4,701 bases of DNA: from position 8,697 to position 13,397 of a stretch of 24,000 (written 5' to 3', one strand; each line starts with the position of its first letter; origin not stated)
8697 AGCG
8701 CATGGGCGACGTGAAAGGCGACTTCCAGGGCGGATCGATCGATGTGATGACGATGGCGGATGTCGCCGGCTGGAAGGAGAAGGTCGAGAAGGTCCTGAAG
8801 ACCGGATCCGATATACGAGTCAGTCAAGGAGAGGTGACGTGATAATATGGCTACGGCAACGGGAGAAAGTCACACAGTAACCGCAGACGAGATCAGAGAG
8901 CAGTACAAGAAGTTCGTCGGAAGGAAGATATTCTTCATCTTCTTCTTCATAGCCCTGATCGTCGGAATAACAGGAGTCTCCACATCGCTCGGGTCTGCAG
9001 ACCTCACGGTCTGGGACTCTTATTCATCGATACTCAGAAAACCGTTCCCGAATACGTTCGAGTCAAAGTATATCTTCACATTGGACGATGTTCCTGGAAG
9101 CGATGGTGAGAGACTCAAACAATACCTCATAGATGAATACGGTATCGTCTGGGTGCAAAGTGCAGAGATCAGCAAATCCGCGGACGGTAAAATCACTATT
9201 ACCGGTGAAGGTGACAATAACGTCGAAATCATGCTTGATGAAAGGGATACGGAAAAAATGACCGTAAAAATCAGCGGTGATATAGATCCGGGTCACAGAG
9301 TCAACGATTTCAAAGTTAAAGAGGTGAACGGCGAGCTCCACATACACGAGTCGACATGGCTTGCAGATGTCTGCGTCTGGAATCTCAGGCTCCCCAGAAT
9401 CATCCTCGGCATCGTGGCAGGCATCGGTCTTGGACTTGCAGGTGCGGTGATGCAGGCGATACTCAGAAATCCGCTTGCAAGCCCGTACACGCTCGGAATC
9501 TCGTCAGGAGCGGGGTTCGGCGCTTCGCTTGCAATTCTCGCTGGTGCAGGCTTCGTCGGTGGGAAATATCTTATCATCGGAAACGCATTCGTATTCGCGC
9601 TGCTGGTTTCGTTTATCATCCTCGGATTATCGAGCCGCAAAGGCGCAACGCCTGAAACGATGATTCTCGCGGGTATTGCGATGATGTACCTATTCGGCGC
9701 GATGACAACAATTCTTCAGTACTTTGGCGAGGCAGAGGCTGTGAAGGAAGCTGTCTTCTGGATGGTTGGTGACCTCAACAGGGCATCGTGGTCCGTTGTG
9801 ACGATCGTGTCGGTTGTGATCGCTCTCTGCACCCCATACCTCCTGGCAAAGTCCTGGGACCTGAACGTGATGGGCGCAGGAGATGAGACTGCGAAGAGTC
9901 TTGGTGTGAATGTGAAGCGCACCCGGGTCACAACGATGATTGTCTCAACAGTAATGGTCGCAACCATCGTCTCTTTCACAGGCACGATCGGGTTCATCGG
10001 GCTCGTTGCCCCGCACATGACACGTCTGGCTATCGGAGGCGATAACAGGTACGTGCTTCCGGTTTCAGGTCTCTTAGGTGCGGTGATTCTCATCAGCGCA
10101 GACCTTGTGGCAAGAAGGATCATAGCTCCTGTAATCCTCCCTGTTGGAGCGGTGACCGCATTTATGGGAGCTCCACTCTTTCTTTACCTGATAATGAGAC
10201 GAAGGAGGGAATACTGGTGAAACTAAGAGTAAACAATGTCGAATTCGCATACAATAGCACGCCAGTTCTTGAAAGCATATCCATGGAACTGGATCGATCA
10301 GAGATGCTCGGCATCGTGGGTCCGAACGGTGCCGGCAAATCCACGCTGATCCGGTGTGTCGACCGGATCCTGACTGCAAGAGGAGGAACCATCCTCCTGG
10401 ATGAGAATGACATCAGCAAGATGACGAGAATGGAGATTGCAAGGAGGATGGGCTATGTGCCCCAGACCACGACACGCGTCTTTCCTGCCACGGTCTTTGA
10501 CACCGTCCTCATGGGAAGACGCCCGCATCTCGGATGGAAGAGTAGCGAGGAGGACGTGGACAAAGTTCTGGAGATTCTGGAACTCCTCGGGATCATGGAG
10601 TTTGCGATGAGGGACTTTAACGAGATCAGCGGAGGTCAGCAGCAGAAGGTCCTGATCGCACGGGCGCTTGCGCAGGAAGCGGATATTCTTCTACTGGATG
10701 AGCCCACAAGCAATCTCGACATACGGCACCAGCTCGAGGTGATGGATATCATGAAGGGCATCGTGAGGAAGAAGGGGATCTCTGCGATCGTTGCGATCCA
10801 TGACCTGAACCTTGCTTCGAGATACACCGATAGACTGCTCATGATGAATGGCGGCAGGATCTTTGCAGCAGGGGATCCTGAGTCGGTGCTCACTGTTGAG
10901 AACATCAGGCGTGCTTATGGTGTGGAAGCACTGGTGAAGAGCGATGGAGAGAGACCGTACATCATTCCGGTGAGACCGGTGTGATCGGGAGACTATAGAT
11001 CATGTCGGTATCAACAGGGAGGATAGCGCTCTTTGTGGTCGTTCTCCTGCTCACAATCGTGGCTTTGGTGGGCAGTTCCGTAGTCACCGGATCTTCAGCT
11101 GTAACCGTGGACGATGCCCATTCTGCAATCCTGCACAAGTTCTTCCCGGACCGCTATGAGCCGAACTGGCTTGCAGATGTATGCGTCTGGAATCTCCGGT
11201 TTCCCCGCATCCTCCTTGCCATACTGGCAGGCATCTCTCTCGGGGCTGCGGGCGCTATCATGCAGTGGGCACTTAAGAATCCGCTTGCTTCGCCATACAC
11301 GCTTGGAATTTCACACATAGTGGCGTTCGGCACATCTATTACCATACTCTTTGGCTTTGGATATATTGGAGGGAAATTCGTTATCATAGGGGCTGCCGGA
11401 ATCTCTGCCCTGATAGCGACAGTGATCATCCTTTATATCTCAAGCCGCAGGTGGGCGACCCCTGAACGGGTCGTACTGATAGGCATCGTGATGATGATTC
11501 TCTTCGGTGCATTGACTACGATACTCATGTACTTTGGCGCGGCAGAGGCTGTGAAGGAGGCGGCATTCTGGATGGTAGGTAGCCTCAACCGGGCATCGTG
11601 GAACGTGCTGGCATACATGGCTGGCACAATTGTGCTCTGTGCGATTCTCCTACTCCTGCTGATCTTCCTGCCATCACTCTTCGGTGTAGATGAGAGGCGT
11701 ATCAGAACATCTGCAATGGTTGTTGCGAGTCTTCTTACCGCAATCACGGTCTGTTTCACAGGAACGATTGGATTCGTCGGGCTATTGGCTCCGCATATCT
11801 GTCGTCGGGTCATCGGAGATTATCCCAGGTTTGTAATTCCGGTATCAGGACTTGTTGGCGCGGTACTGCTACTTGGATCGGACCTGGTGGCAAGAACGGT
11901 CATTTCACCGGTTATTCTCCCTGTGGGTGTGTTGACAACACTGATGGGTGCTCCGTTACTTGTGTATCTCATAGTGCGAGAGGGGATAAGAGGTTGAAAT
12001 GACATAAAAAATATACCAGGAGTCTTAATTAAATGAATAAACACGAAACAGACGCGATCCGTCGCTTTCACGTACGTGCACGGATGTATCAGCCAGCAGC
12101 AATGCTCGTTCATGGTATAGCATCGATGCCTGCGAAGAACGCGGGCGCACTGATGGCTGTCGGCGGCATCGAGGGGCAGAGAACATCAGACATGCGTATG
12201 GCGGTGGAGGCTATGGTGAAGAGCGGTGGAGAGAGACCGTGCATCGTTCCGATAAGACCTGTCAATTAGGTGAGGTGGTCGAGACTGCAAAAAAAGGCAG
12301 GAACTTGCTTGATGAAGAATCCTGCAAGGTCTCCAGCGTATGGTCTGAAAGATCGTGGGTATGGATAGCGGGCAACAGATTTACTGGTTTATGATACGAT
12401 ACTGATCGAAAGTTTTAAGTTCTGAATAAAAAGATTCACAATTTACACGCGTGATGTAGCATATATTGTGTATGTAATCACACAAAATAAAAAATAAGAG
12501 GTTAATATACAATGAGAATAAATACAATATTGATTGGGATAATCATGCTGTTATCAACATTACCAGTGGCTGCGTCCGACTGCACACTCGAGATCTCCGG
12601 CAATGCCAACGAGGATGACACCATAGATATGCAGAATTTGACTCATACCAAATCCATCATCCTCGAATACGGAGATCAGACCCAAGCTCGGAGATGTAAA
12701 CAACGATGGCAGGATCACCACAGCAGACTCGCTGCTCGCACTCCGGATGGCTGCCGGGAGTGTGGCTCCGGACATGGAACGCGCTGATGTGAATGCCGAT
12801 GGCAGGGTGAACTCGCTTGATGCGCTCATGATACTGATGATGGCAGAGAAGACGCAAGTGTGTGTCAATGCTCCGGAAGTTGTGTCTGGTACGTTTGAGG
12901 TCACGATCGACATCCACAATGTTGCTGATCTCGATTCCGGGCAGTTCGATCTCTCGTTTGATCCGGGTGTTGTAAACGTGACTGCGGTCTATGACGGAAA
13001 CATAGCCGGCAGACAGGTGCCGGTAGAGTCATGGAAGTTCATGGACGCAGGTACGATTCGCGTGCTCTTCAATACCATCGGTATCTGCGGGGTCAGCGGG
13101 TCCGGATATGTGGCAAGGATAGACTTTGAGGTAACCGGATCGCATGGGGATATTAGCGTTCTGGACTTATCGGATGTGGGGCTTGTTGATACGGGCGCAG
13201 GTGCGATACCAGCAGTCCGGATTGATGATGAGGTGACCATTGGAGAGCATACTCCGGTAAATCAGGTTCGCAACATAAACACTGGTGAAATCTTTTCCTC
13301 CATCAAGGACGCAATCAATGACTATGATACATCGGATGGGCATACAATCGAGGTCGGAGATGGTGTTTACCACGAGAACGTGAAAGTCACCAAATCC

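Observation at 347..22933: Cohesin-dockerin docking system that appears to tether ABC-importer binding proteins to the archaeal surface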

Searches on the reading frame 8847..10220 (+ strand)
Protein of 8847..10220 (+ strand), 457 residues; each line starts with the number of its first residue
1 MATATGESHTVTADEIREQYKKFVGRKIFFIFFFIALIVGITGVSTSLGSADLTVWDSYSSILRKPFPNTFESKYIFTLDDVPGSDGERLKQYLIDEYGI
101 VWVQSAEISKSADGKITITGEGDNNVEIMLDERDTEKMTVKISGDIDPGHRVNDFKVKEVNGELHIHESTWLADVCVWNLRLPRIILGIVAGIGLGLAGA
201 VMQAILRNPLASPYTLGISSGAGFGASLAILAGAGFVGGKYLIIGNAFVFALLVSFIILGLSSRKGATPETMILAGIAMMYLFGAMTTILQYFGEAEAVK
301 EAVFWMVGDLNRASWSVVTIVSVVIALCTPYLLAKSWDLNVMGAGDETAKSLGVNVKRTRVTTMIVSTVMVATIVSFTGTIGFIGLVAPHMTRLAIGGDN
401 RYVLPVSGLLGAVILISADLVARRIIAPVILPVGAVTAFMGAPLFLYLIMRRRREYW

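Call 33: search_protein_families(library=ncbifam, proteins=[window:8847-10220:+], max_evalue=0.001)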
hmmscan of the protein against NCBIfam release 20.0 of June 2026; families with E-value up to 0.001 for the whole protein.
window:8847-10220:+ (457 aa): 16 families
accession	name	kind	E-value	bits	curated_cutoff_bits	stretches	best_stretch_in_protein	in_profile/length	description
NF007081.0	PRK09535.1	equivalog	1.5e-72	245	461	1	173-452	87-361/366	vitamin B12 ABC transporter permease BtuC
NF003001.0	PRK03784.1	equivalog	1e-66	225.4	334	1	160-454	35-330/332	vitamin B12 ABC transporter permease BtuC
TIGR03869.1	F420-0_ABCperm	hypoth_equivalog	2e-65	221.2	437.35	1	170-454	42-323/325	putative F420-0 ABC transporter permease subunit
NF007867.0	PRK10577.1-3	subfamily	3.5e-60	204.1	849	1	177-454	432-707/710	Fe(3+)-hydroxamate ABC transporter permease FhuB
NF007866.0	PRK10577.1-2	equivalog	3.7e-60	204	554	1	167-454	47-333/666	Fe(3+)-hydroxamate ABC transporter permease FhuB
NF008407.0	PRK11228.1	equivalog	9.3e-58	195.7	396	1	169-452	46-329/330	iron-dicitrate ABC transporter permease FecC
NF007871.0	PRK10577.2-2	equivalog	8.4e-56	189.8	899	1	172-453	399-677/679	Fe(3+)-hydroxamate ABC transporter permease FhuB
NF007299.0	PRK09777.1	equivalog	1.6e-55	188.6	406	1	176-453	46-318/318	Fe(3+) dicitrate ABC transporter permease subunit FecD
NF007872.0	PRK10577.2-3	equivalog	5.6e-53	180.3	727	2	298-454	516-671/676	Fe(3+)-hydroxamate ABC transporter permease FhuB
NF007760.0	PRK10441.1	equivalog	1.7e-48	165.5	428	1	175-454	54-331/335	Fe(3+)-siderophore ABC transporter permease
NF007759.0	PRK10440.1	equivalog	1.6e-45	155.8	422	1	173-452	51-326/330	iron-enterobactin ABC transporter permease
NF007873.0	PRK10577.2-4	equivalog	1.4e-42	146.3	1012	1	165-450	21-299/646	Fe(3+)-hydroxamate ABC transporter permease FhuB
NF007870.0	PRK10577.2-1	equivalog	7.5e-41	140.5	1355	1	176-450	399-671/678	Fe(3+)-hydroxamate ABC transporter permease FhuB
NF007868.0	PRK10577.1-5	equivalog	1.1e-40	139.8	943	1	179-453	60-332/666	Fe(3+)-hydroxamate ABC transporter permease FhuB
NF007869.0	PRK10577.1-6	equivalog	6.9e-38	130.5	954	1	179-455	424-698/703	Fe(3+)-hydroxamate ABC transporter permease FhuB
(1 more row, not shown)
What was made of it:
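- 8847..10220 (+): FecCD/BtuC-type permease with a ~100-residue extracytoplasmic insertion after TM1. Best NCBIfam match is BtuC, below cutoff (call 33).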

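Call 68: search_protein_families(library=pfam, proteins=[window:8847-10220:+], max_evalue=0.001)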
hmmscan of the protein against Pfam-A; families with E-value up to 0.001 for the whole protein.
window:8847-10220:+ (457 aa): 1 family
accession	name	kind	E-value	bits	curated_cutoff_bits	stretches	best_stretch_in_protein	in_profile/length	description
PF01032.23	FecCD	-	1.3e-90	304.1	26.5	1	170-451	31-311/311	FecCD transport family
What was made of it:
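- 8847..10220 (+): Pfam FecCD 304 bits (call 68).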

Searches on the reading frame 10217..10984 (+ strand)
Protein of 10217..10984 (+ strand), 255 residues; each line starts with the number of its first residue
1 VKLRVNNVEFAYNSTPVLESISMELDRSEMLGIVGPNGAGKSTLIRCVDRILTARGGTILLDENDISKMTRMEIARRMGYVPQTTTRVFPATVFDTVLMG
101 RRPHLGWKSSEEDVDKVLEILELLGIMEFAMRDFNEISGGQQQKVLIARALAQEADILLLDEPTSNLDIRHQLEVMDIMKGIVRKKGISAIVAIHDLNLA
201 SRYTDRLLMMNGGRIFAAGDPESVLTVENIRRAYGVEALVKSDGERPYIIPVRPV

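Call 33: search_protein_families(library=ncbifam, proteins=[window:10217-10984:+], max_evalue=0.001)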
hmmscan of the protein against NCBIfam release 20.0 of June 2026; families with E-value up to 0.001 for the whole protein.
window:10217-10984:+ (255 aa): 191 families (the best 25 are shown)
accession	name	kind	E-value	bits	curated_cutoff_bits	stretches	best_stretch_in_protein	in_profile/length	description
NF007082.0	PRK09536.1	equivalog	7.9e-73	245.9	537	1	2-243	3-245/402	corrinoid ABC transporter ATPase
NF010068.0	PRK13548.1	equivalog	5.1e-69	232.3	261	1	2-245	5-251/261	heme ABC transporter ATP-binding protein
NF008409.0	PRK11231.1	equivalog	1.4e-63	214.6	375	1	1-243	1-244/255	Fe(3+) dicitrate ABC transporter ATP-binding protein FecE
TIGR03873.1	F420-0_ABC_ATP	hypoth_equivalog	1.5e-63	214.5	372.4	1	3-240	2-240/256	putative F420-0 ABC transporter ATP-binding protein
TIGR02315.1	ABC_phnC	equivalog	4.6e-55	186.7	266.1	1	3-234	2-242/243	phosphonate ABC transporter ATP-binding protein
NF007606.0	PRK10253.1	equivalog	6.9e-53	179.8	497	1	2-250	7-259/266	iron-enterobactin ABC transporter ATP-binding protein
NF007863.0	PRK10575.1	equivalog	3.9e-50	170.6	433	1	3-237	12-248/265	Fe3+-hydroxamate ABC transporter ATP-binding protein FhuC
NF052485.1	sider_ATP_EitC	equivalog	6.3e-50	169.9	485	1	1-240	1-238/251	siderophore ABC transporter ATP-binding protein EitC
NF053840.1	MnTportMntADein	equivalog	2.5e-48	164.7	400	1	3-241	2-236/240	manganese ABC transporter ATP-binding protein MntA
NF040873.1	AztA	equivalog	2.1e-43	148.1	220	1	11-207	1-189/191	zinc ABC transporter ATP-binding protein AztA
TIGR04521.1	ECF_ATPase_2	equivalog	3.1e-41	141.3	330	1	4-231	2-239/279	energy-coupling factor transporter ATPase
TIGR04520.1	ECF_ATPase_1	equivalog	3.9e-41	141.3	315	1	4-233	2-232/269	energy-coupling factor transporter ATPase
NF007027.0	PRK09493.1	equivalog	4.9e-41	140.6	379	1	5-228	4-227/240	glutamine ABC transporter ATP-binding protein GlnQ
TIGR03265.1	PhnT2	equivalog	5.6e-41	140.9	457.7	1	2-224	4-222/353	putative 2-aminoethylphosphonate ABC transporter ATP-binding protein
NF010156.0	PRK13635.1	equivalog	5.8e-41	140.5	392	1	2-230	5-233/279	energy-coupling factor ABC transporter ATP-binding protein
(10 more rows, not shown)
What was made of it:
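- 10217..10984 (+): ABC ATPase of the importer. Best NCBIfam match is corrinoid ABC transporter ATPase, below cutoff (call 33).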

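Call 68: search_protein_families(library=pfam, proteins=[window:10217-10984:+], max_evalue=0.001)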
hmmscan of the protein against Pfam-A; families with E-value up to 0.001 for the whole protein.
window:10217-10984:+ (255 aa): 7 families
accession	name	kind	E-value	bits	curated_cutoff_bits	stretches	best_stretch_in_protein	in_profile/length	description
PF00005.33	ABC_tran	-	3.2e-33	115.7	25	1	18-165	1-137/137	ABC transporter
PF13304.12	AAA_21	-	1.4e-09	38.9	27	1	32-68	3-56/304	AAA domain, putative AbiEii toxin, Type IV TA system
PF02463.25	SMC_N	-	4.8e-05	23.3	40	0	29-192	25-194/220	RecF/RecN/SMC N terminal domain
PF13555.12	AAA_29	-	7.4e-05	22.9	27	1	22-55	16-49/61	P-loop containing region of AAA domain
PF13476.12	AAA_23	-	7.5e-05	23.9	27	1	29-54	20-45/201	AAA domain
PF03308.22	MeaB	-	0.00025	20.6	23.1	1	12-57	17-62/273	Methylmalonyl Co-A mutase-associated GTPase MeaB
PF09818.15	ABC_ATPase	-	0.0009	18.8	23.2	0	135-195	156-215/283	P-loop domain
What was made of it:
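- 10217..10984 (+): Pfam ABC_tran (call 68).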

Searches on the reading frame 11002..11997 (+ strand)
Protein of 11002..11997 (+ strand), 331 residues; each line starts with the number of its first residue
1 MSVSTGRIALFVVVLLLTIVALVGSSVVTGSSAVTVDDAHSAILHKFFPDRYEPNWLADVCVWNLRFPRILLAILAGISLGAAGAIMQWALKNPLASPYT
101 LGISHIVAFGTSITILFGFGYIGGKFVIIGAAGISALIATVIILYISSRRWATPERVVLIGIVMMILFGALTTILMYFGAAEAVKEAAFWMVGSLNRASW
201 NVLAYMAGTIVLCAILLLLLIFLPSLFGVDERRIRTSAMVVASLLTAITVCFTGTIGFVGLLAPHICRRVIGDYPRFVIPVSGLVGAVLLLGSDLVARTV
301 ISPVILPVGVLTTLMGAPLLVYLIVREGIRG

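Call 33: search_protein_families(library=ncbifam, proteins=[window:11002-11997:+], max_evalue=0.001)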
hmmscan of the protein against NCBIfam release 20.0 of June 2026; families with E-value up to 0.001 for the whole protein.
window:11002-11997:+ (331 aa): 16 families
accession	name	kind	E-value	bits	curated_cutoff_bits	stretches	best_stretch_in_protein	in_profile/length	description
NF003001.0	PRK03784.1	equivalog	1.1e-47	162.8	334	1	59-327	52-328/332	vitamin B12 ABC transporter permease BtuC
NF007867.0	PRK10577.1-3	subfamily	7.1e-45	153.6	849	1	4-327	382-705/710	Fe(3+)-hydroxamate ABC transporter permease FhuB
NF007868.0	PRK10577.1-5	equivalog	8.9e-44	150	943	2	62-326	392-663/666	Fe(3+)-hydroxamate ABC transporter permease FhuB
NF007872.0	PRK10577.2-3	equivalog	2.4e-43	148.5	727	2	4-220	17-214/676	Fe(3+)-hydroxamate ABC transporter permease FhuB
TIGR03869.1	F420-0_ABCperm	hypoth_equivalog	1e-42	146.6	437.35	1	21-327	10-321/325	putative F420-0 ABC transporter permease subunit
NF007866.0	PRK10577.1-2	equivalog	1.3e-42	146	554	1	59-327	388-663/666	Fe(3+)-hydroxamate ABC transporter permease FhuB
NF007871.0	PRK10577.2-2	equivalog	2e-42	145.6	899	1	10-327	359-676/679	Fe(3+)-hydroxamate ABC transporter permease FhuB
NF007081.0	PRK09535.1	equivalog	1.6e-41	142.9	461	1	14-329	41-363/366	vitamin B12 ABC transporter permease BtuC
NF007299.0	PRK09777.1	equivalog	2.4e-40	138.8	406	1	12-326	6-316/318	Fe(3+) dicitrate ABC transporter permease subunit FecD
NF008407.0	PRK11228.1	equivalog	2.9e-38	131.6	396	1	15-326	12-328/330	iron-dicitrate ABC transporter permease FecC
NF007759.0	PRK10440.1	equivalog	1.5e-33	116.4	422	1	12-328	12-327/330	iron-enterobactin ABC transporter permease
NF007760.0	PRK10441.1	equivalog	3.5e-31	108.5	428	1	5-327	7-329/335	Fe(3+)-siderophore ABC transporter permease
NF007870.0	PRK10577.2-1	equivalog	3.8e-29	101.8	1355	2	61-222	399-554/678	Fe(3+)-hydroxamate ABC transporter permease FhuB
NF007869.0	PRK10577.1-6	equivalog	1.9e-28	99.3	954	2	54-217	64-223/703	Fe(3+)-hydroxamate ABC transporter permease FhuB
NF007873.0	PRK10577.2-4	equivalog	2.5e-28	99.2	1012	1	64-324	34-298/646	Fe(3+)-hydroxamate ABC transporter permease FhuB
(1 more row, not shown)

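Call 68: search_protein_families(library=pfam, proteins=[window:11002-11997:+], max_evalue=0.001)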
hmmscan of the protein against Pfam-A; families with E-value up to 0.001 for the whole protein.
window:11002-11997:+ (331 aa): 1 family
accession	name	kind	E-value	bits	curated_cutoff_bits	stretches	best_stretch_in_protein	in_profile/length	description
PF01032.23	FecCD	-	2.4e-72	244.1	26.5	1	20-326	3-311/311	FecCD transport family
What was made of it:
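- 11002..11997 (+): Second FecCD-type permease. Pfam FecCD 244 bits (call 68).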

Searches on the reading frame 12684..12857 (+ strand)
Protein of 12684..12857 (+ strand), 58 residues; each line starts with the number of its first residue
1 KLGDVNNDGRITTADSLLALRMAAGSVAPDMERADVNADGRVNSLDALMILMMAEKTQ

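Call 9: search_protein_families(library=pfam, proteins=[window:12684-12857:+], max_evalue=10)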
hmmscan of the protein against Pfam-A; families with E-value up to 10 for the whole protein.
seq(58 aa): 6 families
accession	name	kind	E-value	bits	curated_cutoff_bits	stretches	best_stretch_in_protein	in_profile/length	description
PF00404.24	Dockerin_1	-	5.9e-12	46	22.9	1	2-50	1-52/57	Dockerin type I domain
PF00036.39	EF-hand_1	-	0.0023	17.8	25.4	2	3-13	9-19/29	EF hand domain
PF13202.12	EF-hand_5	-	0.0024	17.7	25.9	2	4-12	9-17/25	EF hand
PF13499.12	EF-hand_7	-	0.0033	18.2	30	1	4-43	12-58/67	EF-hand domain pair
PF13405.12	EF-hand_6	-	0.059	13.6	25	1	4-15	10-21/30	EF-hand domain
PF01839.29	FG-GAP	-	0.6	10.5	22.1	0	3-10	8-15/37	FG-GAP repeat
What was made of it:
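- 12684..12857 (+): Canonical dockerin (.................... / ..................). Pfam Dockerin_1 46 bits, threshold 22.9 (call 9).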

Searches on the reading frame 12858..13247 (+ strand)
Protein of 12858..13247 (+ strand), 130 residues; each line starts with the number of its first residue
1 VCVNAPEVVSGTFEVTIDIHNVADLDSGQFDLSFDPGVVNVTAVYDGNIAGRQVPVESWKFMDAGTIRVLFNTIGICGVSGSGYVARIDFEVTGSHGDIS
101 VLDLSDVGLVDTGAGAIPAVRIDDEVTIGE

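Call 9: search_protein_families(library=pfam, proteins=[window:12858-13247:+], max_evalue=10)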
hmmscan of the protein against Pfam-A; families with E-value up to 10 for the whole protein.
seq(130 aa): 1 family
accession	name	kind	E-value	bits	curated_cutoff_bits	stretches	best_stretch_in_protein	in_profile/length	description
PF00963.24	Cohesin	-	1.7e-09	38.4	24.1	1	12-128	15-139/139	Cohesin domain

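Call 65: search_solved_structures(query=A8, max_evalue=0.01)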
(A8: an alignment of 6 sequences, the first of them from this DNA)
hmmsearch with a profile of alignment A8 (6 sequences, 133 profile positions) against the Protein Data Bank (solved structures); distinct sequences matched with E-value up to 0.01: 3.
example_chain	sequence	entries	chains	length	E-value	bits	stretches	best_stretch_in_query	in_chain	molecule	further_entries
4ums_A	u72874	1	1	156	2.8e-05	27.2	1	20-131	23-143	CELLULOSOMAL ANCHORING SCAFFOLDIN B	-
1g1k_A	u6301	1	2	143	0.0007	22.7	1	20-132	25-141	SCAFFOLDING PROTEIN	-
2vn5_A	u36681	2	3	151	0.0011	22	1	20-132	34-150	SCAFFOLDING PROTEIN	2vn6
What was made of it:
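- On Cohesin (Pfam PF00963): The joint profile hits solved cohesins 4UMS, 1G1K and 2VN5_A (call 65).
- Closest known: Bacterial cellulosome. Same: Beta-sandwich cohesins matched by sequence profile (call 65).
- Checked: Their joint profile hits solved cohesins 4UMS, 1G1K and 2VN5_A (call 65).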
